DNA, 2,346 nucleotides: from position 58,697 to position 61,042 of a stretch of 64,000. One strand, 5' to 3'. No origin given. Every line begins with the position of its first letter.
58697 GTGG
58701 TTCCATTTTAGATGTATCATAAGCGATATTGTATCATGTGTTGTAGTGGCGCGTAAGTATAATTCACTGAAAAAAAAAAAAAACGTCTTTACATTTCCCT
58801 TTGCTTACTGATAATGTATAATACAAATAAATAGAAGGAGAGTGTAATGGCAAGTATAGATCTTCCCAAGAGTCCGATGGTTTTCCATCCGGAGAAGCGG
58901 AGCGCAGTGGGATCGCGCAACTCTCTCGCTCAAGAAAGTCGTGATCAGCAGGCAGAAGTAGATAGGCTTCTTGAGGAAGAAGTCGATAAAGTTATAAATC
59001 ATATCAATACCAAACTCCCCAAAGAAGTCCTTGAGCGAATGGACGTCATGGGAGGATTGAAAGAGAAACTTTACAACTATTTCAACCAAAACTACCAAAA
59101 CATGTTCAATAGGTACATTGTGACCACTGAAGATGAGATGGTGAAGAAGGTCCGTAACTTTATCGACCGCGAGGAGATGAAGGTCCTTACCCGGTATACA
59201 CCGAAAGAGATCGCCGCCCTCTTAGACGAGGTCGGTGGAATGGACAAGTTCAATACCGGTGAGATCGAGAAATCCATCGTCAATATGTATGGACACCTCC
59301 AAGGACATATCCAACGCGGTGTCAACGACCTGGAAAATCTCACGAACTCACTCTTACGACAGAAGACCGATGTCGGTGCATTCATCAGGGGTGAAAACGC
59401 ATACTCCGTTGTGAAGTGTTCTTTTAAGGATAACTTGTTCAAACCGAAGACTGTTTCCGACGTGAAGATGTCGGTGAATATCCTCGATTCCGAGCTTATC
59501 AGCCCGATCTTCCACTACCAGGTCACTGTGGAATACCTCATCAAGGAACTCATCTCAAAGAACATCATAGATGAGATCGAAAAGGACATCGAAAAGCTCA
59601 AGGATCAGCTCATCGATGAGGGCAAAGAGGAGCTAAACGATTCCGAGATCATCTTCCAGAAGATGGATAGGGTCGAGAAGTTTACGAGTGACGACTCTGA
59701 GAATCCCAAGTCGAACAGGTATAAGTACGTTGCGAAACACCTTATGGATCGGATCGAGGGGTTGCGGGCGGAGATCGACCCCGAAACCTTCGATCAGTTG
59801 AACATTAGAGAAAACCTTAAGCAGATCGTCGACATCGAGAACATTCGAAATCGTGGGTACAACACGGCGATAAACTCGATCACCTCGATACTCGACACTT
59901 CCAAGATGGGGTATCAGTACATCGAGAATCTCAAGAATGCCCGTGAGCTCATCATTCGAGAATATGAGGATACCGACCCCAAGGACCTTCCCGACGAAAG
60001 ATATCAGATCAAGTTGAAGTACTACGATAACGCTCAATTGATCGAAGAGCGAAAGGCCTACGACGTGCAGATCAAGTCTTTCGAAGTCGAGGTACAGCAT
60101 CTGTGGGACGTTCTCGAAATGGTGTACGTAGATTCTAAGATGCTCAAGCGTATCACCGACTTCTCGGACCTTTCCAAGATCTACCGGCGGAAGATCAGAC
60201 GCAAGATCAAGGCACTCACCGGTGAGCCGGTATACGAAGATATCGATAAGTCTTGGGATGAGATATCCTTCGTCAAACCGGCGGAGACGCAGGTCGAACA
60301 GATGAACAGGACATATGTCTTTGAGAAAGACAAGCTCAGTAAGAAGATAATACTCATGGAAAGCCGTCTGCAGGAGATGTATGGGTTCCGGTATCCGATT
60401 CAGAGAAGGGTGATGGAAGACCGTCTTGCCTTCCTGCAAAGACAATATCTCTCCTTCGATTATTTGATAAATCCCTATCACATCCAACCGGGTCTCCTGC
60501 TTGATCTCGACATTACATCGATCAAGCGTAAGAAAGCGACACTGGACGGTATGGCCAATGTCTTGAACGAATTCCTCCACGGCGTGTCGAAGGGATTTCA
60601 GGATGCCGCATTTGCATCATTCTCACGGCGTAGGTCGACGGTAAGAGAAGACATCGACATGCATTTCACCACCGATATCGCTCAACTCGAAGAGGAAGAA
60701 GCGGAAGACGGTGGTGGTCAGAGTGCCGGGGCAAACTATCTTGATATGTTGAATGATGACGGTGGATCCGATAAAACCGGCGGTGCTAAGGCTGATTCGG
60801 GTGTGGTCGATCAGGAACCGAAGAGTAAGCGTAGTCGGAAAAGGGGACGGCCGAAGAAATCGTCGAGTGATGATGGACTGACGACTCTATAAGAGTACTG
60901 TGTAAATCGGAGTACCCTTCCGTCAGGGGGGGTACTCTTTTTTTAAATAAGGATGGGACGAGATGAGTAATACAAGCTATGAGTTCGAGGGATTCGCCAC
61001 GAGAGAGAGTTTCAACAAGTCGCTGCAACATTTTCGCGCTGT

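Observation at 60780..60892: AT-hook-like DNA-binding tail on a cytoplasmic-filament (CfpA-like) protein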

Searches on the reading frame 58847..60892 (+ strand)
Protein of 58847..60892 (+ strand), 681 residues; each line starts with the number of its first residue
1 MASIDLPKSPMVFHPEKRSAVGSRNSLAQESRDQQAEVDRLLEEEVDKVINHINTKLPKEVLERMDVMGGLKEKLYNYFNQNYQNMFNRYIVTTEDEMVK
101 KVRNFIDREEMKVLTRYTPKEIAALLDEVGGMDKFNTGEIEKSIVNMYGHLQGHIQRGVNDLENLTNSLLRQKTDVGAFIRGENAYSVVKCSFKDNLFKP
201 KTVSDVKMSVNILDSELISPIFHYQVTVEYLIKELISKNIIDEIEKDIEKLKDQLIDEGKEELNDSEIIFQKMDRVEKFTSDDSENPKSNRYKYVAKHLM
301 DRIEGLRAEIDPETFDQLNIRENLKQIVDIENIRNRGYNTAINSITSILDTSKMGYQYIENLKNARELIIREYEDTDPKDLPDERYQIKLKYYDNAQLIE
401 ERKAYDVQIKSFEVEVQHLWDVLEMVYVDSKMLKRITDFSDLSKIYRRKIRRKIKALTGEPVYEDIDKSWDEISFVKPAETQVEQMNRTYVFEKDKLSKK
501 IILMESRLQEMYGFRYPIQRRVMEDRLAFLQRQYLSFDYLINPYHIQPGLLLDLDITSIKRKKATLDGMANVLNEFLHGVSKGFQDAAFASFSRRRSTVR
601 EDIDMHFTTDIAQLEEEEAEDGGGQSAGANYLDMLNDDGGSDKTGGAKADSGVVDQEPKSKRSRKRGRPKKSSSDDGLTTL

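Call 3: search_protein_families(library=ncbifam, proteins=[window:58847-60892:+], max_evalue=0.01)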
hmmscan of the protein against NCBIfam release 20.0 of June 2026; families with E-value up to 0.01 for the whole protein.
window:58847-60892:+ (681 aa): 1 family
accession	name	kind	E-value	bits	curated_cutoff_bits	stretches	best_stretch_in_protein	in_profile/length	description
NF040882.1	cfpA_ASD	equivalog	0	1201.4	500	1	5-608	1-604/605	cytoplasmic filament protein CfpA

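Call 4: search_protein_families(library=pfam, proteins=[window:58847-60892:+], max_evalue=0.01)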
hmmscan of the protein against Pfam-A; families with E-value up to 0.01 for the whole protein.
window:58847-60892:+ (681 aa): 0 families

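Call 5: find_homologous_proteins(query=window:58847-60892:+, max_evalue=1e-10)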
Query window:58847-60892:+ (681 aa): 2845 proteins with E <= 1e-10 among 8000 candidates; the best 120 are listed.
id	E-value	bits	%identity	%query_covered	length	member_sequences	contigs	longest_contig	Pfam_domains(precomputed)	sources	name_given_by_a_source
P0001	0.0e+0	1496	100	100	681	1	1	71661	PF27473.1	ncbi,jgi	jgi:hypothetical protein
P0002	0.0e+0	1228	81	100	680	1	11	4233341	PF27473.1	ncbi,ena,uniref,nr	ncbi:cytoplasmic filament protein CfpA [Marispirochaeta aestuarii]|uniref:Cytochrome C oxidase subun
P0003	0.0e+0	1227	81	100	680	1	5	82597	PF27473.1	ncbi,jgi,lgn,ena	-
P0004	0.0e+0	1224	80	100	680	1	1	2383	PF27473.1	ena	-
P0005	0.0e+0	1219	80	100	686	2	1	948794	PF27473.1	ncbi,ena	-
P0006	0.0e+0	1217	80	100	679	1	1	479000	PF27473.1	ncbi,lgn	-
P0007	0.0e+0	1211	81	100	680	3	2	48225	PF27473.1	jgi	jgi:hypothetical protein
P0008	0.0e+0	1208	79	100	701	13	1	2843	PF27473.1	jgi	-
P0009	0.0e+0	1206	81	99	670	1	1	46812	PF27473.1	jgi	jgi:hypothetical protein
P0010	0.0e+0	1200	78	100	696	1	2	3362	PF27473.1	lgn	-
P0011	0.0e+0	1199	78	100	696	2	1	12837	PF27473.1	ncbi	ncbi:MAG: cytoplasmic filament protein CfpA [Spirochaetaceae bacterium]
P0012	0.0e+0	1198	79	100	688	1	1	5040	PF27473.1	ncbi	ncbi:MAG: cytoplasmic filament protein CfpA [Spirochaetota bacterium]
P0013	0.0e+0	1197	80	98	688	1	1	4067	PF27473.1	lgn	-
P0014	0.0e+0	1196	78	100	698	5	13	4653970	PF27473.1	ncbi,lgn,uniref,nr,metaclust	ncbi:cytoplasmic filament protein CfpA [Sediminispirochaeta smaragdinae]|uniref:Cytoplasmic filament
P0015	0.0e+0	1193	79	100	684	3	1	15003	PF27473.1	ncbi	-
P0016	0.0e+0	1193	78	98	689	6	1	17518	PF27473.1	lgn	-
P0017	0.0e+0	1190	78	100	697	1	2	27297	PF27473.1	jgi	jgi:hypothetical protein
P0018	0.0e+0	1189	80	96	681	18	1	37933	PF27473.1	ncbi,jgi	-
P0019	0.0e+0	1188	78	100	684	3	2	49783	PF27473.1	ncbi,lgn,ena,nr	ncbi:MAG: cytochrome C oxidase subunit II [Spirochaetales bacterium]|nr:cytochrome C oxidase subunit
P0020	0.0e+0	1188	82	93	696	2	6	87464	PF27473.1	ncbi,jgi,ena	-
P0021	0.0e+0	1184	79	100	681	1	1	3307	PF27473.1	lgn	-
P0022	0.0e+0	1184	78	100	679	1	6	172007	PF27473.1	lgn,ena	-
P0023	0.0e+0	1182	77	100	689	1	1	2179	PF27473.1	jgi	jgi:hypothetical protein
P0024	0.0e+0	1182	78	100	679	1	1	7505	PF27473.1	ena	-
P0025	0.0e+0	1182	78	98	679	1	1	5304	PF27473.1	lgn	-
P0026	0.0e+0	1181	79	98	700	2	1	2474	PF27473.1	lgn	-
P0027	0.0e+0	1181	78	100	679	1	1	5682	PF27473.1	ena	-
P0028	0.0e+0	1181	79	100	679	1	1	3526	PF27473.1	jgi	jgi:hypothetical protein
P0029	0.0e+0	1180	80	98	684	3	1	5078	PF27473.1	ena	-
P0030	0.0e+0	1180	77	100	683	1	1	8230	PF27473.1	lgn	-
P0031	0.0e+0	1179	79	96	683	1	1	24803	PF27473.1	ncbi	-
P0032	0.0e+0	1179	81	93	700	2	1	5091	PF27473.1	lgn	-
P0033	0.0e+0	1179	77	100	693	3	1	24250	PF27473.1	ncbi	-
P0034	0.0e+0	1177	76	100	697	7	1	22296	PF27473.1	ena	-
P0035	0.0e+0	1177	79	100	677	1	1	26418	PF27473.1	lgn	-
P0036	0.0e+0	1177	83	92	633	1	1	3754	PF27473.1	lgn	-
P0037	0.0e+0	1176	76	100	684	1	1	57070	PF27473.1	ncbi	-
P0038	0.0e+0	1176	77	100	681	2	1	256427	PF27473.1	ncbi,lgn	-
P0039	0.0e+0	1175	79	96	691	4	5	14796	PF27473.1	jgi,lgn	-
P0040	0.0e+0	1175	77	100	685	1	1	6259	PF27473.1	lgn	-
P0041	0.0e+0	1175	82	95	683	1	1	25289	PF27473.1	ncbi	-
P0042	0.0e+0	1175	85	90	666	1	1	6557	PF27473.1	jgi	jgi:hypothetical protein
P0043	0.0e+0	1175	81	93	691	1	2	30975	PF27473.1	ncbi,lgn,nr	ncbi:MAG: cytochrome C oxidase subunit II [Spirochaetaceae bacterium]|nr:cytochrome C oxidase subuni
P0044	0.0e+0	1175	80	95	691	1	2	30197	PF27473.1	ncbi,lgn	ncbi:MAG: cytoplasmic filament protein CfpA [Spirochaetia bacterium]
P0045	0.0e+0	1174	78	98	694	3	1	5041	PF27473.1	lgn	-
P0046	0.0e+0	1174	79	100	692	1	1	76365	PF27473.1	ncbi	-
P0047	0.0e+0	1174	76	100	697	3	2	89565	PF27473.1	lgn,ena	-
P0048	0.0e+0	1173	78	100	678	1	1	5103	PF27473.1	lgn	-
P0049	0.0e+0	1173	81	95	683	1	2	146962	PF27473.1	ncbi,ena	-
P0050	0.0e+0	1172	78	100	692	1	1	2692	PF27473.1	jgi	jgi:hypothetical protein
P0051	0.0e+0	1171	76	100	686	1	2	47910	PF27473.1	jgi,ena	-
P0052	0.0e+0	1169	76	100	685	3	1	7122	PF27473.1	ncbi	ncbi:MAG: cytoplasmic filament protein CfpA [Sediminispirochaetaceae bacterium]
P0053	0.0e+0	1169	77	100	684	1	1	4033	PF27473.1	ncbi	-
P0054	0.0e+0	1168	77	100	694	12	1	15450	PF27473.1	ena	-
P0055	0.0e+0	1168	75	100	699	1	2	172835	PF27473.1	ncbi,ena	-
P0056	0.0e+0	1167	81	95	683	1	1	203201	PF27473.1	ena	-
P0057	0.0e+0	1167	79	97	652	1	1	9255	PF27473.1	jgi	jgi:hypothetical protein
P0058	0.0e+0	1166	78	100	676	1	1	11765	PF27473.1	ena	-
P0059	0.0e+0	1166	81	93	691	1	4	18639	PF27473.1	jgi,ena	-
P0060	0.0e+0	1166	77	100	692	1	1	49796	PF27473.1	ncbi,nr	ncbi:MAG: cytochrome C oxidase subunit II [Spirochaetales bacterium]|nr:cytochrome C oxidase subunit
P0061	0.0e+0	1166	76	100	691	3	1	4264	PF27473.1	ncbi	-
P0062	0.0e+0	1166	77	100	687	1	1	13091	PF27473.1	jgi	-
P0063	0.0e+0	1165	82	93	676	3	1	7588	PF27473.1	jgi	-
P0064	0.0e+0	1165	76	100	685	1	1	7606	PF27473.1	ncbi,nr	ncbi:MAG: cytoplasmic filament protein CfpA [Spirochaetota bacterium]|nr:cytoplasmic filament protei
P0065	0.0e+0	1163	77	100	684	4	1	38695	PF27473.1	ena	-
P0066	0.0e+0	1163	76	100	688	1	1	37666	PF27473.1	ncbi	-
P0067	0.0e+0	1163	78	97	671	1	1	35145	PF27473.1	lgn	-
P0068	0.0e+0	1162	77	100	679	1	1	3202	PF27473.1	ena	-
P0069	0.0e+0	1162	79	96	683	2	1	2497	PF27473.1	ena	-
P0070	0.0e+0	1162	80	93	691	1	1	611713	PF27473.1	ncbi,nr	ncbi:MAG: cytoplasmic filament protein CfpA [Spirochaetia bacterium]|nr:cytoplasmic filament protein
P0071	0.0e+0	1161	77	100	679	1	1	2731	PF27473.1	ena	-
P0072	0.0e+0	1160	79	97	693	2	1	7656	PF27473.1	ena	-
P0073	0.0e+0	1159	76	100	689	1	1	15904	PF27473.1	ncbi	-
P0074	0.0e+0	1159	76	100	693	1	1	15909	PF27473.1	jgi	jgi:hypothetical protein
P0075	0.0e+0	1159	78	98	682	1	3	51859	PF27473.1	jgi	jgi:hypothetical protein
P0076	0.0e+0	1159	76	100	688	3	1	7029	PF27473.1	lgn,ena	-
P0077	0.0e+0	1158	76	100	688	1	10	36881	PF27473.1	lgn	-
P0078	0.0e+0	1158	76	100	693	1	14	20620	PF27473.1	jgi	jgi:hypothetical protein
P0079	0.0e+0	1158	77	100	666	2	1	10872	PF27473.1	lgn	-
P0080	0.0e+0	1157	80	95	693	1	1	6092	PF27473.1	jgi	jgi:hypothetical protein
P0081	0.0e+0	1157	76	100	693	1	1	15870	PF27473.1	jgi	jgi:hypothetical protein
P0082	0.0e+0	1157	76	99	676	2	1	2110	PF27473.1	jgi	jgi:hypothetical protein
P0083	0.0e+0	1157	77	100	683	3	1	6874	PF27473.1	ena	-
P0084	0.0e+0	1156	77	100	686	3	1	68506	PF27473.1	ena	-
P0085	0.0e+0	1156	76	100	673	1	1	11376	PF27473.1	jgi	jgi:hypothetical protein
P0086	0.0e+0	1155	77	100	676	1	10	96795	PF27473.1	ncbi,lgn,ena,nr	ncbi:MAG: cytochrome C oxidase subunit II [Spirochaetales bacterium]|nr:cytochrome C oxidase subunit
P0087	0.0e+0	1154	77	100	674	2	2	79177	PF27473.1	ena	-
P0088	0.0e+0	1154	79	95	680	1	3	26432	PF27473.1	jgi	jgi:hypothetical protein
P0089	0.0e+0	1153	80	96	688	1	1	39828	PF27473.1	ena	-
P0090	0.0e+0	1153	76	100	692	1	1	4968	PF27473.1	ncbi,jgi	jgi:hypothetical protein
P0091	0.0e+0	1153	81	93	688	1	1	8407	PF27473.1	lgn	-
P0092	0.0e+0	1153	75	100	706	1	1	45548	PF27473.1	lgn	-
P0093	0.0e+0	1152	76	99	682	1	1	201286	PF27473.1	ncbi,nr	ncbi:MAG: cytochrome C oxidase subunit II [Spirochaetales bacterium]|nr:cytochrome C oxidase subunit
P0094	0.0e+0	1152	78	100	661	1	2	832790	PF27473.1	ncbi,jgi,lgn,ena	-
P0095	0.0e+0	1152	81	93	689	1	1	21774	PF27473.1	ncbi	ncbi:MAG: cytoplasmic filament protein CfpA [Spirochaetia bacterium]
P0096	0.0e+0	1151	76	99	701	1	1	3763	PF27473.1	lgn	-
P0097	0.0e+0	1151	78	99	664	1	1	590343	PF27473.1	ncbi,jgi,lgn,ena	-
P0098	0.0e+0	1151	80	96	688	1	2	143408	PF27473.1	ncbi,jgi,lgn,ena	jgi:hypothetical protein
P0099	0.0e+0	1150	77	98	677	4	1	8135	PF27473.1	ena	-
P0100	0.0e+0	1149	76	100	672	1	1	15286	PF27473.1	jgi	jgi:hypothetical protein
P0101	0.0e+0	1149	81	93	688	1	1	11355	PF27473.1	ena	-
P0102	0.0e+0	1149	78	100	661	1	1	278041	PF27473.1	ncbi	-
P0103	0.0e+0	1148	75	100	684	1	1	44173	PF27473.1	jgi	-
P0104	0.0e+0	1148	75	100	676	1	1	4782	PF27473.1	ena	-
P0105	0.0e+0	1147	76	100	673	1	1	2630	PF27473.1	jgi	-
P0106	0.0e+0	1146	84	88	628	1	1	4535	PF27473.1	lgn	-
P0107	0.0e+0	1146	76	100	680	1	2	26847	PF27473.1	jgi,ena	-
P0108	0.0e+0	1146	75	99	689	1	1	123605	PF27473.1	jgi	-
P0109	0.0e+0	1146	76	100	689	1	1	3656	PF27473.1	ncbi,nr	ncbi:MAG: cytochrome C oxidase subunit II [Spirochaetales bacterium]|nr:MAG: cytochrome C oxidase su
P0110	0.0e+0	1146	76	100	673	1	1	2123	PF27473.1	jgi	jgi:hypothetical protein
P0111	0.0e+0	1145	76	100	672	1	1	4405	PF27473.1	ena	-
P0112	0.0e+0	1145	78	97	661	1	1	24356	PF27473.1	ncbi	-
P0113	0.0e+0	1145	78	97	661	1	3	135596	PF27473.1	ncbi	-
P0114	0.0e+0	1145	77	96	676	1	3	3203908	PF27473.1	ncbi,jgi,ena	jgi:hypothetical protein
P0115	0.0e+0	1144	76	98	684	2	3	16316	PF27473.1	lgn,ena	-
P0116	0.0e+0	1144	78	97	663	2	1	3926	PF27473.1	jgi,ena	-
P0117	0.0e+0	1142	74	100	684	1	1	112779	PF27473.1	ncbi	-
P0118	0.0e+0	1142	78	94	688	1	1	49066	PF27473.1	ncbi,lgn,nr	ncbi:MAG: cytochrome C oxidase subunit II [Spirochaetales bacterium]|nr:cytochrome C oxidase subunit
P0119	0.0e+0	1142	77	100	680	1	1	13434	PF27473.1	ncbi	-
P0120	0.0e+0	1141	75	99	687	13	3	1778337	PF27473.1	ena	-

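Call 10: find_encoding_contigs(protein=P0001, flank=6000, max_places=3)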
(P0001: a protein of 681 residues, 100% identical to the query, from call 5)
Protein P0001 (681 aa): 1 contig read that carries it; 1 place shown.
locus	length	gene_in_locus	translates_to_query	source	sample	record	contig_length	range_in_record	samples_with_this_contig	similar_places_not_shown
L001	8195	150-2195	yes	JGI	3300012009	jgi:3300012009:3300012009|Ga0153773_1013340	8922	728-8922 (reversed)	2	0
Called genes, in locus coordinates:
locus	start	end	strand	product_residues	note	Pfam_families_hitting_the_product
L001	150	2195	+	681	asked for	PF27473:CfpA_C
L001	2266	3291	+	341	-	PF27497:TP_0747_N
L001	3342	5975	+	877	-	PF01326:PPDK_N (faint), PF00391:PEP-utilizers, PF02896:PEP-utilizers_C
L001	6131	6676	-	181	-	-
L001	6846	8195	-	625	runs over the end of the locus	PF12895:ANAPC3 (faint), PF13174:TPR_6 (faint), PF13176:TPR_7 (faint), PF13371:TPR_9 (faint), PF13424:TPR_12 (faint), PF23914:TPR_CcmH_CycH (weak), PF14559:TPR_19 (weak), PF13414:TPR_11 (weak), +17 more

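Call 16: search_solved_structures(query=window:58847-60892:+, max_evalue=1)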
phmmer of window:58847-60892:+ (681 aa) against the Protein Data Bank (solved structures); distinct sequences matched with E-value up to 1: 0.

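Call 23: search_protein_representatives(protein=window:58847-60892:+)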
Query: 681 residues. Proteins with E-value up to 0.001 (for the whole library): 229; up to 1e-10: 189; up to 1e-30: 117. The best 150 are listed.
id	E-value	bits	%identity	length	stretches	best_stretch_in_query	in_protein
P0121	5.1e-254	861.4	65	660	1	5-610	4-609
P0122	1.6e-228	777.2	77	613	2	68-504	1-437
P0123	3.8e-215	733.0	56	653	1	30-601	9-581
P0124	7.0e-178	609.9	49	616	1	4-607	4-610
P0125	5.3e-167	573.9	53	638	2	167-588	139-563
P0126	3.6e-164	564.6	55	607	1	109-601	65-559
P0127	3.4e-163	561.4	46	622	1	5-616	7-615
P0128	8.2e-163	560.1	45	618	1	5-599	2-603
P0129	1.1e-162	559.7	46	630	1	11-600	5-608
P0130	3.4e-160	551.4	46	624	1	12-617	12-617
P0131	7.2e-160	550.4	52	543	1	137-612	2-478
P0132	1.7e-158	545.9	46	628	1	9-609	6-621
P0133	3.2e-157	541.6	45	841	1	7-604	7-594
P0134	2.7e-156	538.6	46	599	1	13-584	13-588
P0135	2.6e-150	518.8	78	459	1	1-301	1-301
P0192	2.0e-60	221.8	35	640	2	171-580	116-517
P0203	8.2e-52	193.4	31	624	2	177-673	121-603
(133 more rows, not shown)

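Call 25: list_cluster_members(proteins=[P0121, P0123, P0124, P0127, P0128, P0130, P0132, P0192, P0203, P0122])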
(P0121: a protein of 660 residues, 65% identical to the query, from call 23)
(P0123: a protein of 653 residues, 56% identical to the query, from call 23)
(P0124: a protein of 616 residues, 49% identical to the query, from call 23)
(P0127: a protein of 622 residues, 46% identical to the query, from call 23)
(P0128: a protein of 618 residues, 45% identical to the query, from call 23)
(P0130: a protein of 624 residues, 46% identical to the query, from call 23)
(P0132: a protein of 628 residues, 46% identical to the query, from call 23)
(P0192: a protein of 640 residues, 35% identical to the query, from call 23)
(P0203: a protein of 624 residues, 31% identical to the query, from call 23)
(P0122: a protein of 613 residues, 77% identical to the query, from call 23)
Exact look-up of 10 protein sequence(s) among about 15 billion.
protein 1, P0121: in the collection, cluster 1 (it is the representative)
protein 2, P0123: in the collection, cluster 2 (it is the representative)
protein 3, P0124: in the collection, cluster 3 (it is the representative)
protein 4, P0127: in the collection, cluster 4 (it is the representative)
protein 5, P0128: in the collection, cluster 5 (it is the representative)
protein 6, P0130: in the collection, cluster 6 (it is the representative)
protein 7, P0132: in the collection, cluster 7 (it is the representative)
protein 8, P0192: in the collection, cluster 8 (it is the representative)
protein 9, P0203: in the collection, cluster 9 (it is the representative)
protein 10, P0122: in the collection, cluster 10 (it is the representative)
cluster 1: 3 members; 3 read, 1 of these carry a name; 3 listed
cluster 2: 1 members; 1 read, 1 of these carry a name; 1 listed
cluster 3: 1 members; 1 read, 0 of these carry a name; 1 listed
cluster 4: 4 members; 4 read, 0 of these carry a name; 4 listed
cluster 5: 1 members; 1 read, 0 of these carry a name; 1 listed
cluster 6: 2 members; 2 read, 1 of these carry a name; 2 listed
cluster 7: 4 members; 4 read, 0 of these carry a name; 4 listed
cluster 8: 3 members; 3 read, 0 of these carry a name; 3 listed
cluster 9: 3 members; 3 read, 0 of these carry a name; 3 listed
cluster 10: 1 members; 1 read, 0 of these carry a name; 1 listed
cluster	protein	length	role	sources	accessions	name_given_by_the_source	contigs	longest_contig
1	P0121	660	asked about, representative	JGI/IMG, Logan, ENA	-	-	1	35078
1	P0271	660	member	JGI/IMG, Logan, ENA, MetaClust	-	\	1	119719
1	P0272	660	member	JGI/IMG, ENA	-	-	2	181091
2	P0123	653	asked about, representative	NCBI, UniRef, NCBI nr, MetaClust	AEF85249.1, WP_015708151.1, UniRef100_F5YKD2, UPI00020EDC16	cytoplasmic filament protein A [Treponema primitia ZAS-2] | Cytoplasmic filament protein A n=1 Tax=Treponema primitia (strain ATCC BAA-887 / DSM ... | cytoplasmic filament protein CfpA [Treponema primitia]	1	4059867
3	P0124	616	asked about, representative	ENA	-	-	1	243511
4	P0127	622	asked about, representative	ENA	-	-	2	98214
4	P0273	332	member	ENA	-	-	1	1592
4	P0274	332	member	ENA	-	-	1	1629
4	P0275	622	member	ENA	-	-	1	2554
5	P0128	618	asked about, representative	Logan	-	-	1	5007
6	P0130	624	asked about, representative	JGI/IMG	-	-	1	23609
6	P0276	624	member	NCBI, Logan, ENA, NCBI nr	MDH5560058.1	MAG: cytoplasmic filament protein CfpA [Deltaproteobacteria bacterium] | cytoplasmic filament protein CfpA [Deltaproteobacteria bacterium]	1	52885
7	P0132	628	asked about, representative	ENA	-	-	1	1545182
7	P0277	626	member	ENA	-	-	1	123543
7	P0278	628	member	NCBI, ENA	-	-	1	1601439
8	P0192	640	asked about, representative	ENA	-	-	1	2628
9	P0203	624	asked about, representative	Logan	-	-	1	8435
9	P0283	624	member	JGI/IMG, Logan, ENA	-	-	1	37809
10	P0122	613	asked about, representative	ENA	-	-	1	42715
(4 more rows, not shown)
